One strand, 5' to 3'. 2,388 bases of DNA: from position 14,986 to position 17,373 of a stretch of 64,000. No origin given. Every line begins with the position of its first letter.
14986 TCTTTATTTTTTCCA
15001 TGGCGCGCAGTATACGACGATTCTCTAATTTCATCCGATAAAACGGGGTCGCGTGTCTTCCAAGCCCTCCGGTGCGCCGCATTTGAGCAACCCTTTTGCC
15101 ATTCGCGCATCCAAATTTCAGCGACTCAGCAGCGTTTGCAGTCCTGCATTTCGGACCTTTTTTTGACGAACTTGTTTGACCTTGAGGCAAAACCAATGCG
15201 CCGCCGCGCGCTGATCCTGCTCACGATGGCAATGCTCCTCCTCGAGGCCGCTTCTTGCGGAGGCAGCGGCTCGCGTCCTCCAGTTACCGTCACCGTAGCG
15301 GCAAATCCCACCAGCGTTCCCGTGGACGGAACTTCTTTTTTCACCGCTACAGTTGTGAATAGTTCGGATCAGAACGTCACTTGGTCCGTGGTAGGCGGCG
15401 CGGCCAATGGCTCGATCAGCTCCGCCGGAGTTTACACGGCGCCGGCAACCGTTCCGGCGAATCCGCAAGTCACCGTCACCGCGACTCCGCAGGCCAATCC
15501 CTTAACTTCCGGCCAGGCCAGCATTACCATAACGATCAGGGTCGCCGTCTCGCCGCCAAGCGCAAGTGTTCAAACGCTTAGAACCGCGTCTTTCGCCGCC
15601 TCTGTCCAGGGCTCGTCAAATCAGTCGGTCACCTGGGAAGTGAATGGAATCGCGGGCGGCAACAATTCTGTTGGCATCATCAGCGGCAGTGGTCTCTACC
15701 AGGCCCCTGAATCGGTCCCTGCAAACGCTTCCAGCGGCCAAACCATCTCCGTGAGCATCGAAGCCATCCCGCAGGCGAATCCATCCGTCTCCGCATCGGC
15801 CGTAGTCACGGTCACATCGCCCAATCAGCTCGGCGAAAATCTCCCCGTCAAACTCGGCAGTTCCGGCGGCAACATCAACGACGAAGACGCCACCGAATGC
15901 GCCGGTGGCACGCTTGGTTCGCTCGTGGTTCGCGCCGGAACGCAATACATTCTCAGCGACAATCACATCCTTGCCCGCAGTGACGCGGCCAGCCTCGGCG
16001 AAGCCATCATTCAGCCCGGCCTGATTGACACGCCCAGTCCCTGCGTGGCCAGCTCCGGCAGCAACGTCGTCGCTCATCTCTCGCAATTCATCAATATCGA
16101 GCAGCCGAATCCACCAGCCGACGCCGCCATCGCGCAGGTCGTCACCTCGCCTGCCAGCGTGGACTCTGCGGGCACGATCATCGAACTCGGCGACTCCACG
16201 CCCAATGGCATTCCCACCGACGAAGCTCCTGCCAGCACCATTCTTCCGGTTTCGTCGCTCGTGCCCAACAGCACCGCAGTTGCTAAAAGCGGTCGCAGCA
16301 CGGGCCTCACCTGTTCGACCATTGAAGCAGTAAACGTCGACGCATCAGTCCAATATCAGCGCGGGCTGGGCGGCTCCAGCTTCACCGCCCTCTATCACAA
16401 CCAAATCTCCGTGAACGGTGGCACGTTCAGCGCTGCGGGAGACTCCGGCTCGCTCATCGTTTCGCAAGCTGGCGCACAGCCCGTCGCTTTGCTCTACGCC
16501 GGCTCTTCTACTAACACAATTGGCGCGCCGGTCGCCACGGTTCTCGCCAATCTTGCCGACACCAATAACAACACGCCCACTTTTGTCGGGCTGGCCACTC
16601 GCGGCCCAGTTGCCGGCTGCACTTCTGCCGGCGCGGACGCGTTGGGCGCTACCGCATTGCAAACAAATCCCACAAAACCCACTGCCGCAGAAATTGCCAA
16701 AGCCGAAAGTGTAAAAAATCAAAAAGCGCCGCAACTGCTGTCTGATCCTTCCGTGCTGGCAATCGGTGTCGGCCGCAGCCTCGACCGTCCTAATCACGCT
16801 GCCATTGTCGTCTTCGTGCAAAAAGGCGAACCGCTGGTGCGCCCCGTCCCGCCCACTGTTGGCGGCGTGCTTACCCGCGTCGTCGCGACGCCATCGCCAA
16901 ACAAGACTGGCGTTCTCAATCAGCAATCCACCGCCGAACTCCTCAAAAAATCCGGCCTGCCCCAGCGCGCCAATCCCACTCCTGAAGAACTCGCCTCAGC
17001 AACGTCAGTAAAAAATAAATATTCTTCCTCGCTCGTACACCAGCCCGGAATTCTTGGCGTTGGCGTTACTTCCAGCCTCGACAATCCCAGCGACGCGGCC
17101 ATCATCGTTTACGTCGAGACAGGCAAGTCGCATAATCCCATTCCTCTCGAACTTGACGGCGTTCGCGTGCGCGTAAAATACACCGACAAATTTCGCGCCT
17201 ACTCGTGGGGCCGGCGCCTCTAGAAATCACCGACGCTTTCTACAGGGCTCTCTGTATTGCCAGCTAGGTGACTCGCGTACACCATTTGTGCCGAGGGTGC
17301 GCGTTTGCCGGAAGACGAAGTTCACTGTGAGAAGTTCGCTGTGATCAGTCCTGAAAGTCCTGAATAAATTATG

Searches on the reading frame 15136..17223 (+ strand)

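Call 67: search_protein_families(library=pfam, proteins=[window:15136-17223:+], max_evalue=0.001)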
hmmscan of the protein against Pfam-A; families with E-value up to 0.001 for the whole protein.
window:15136-17223:+ (695 aa): 1 family
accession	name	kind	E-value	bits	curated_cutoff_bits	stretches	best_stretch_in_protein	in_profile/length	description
PF25819.1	Nal1_C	-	9.8e-05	22.1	26.1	1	372-458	148-230/268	Nal1 C-terminal domain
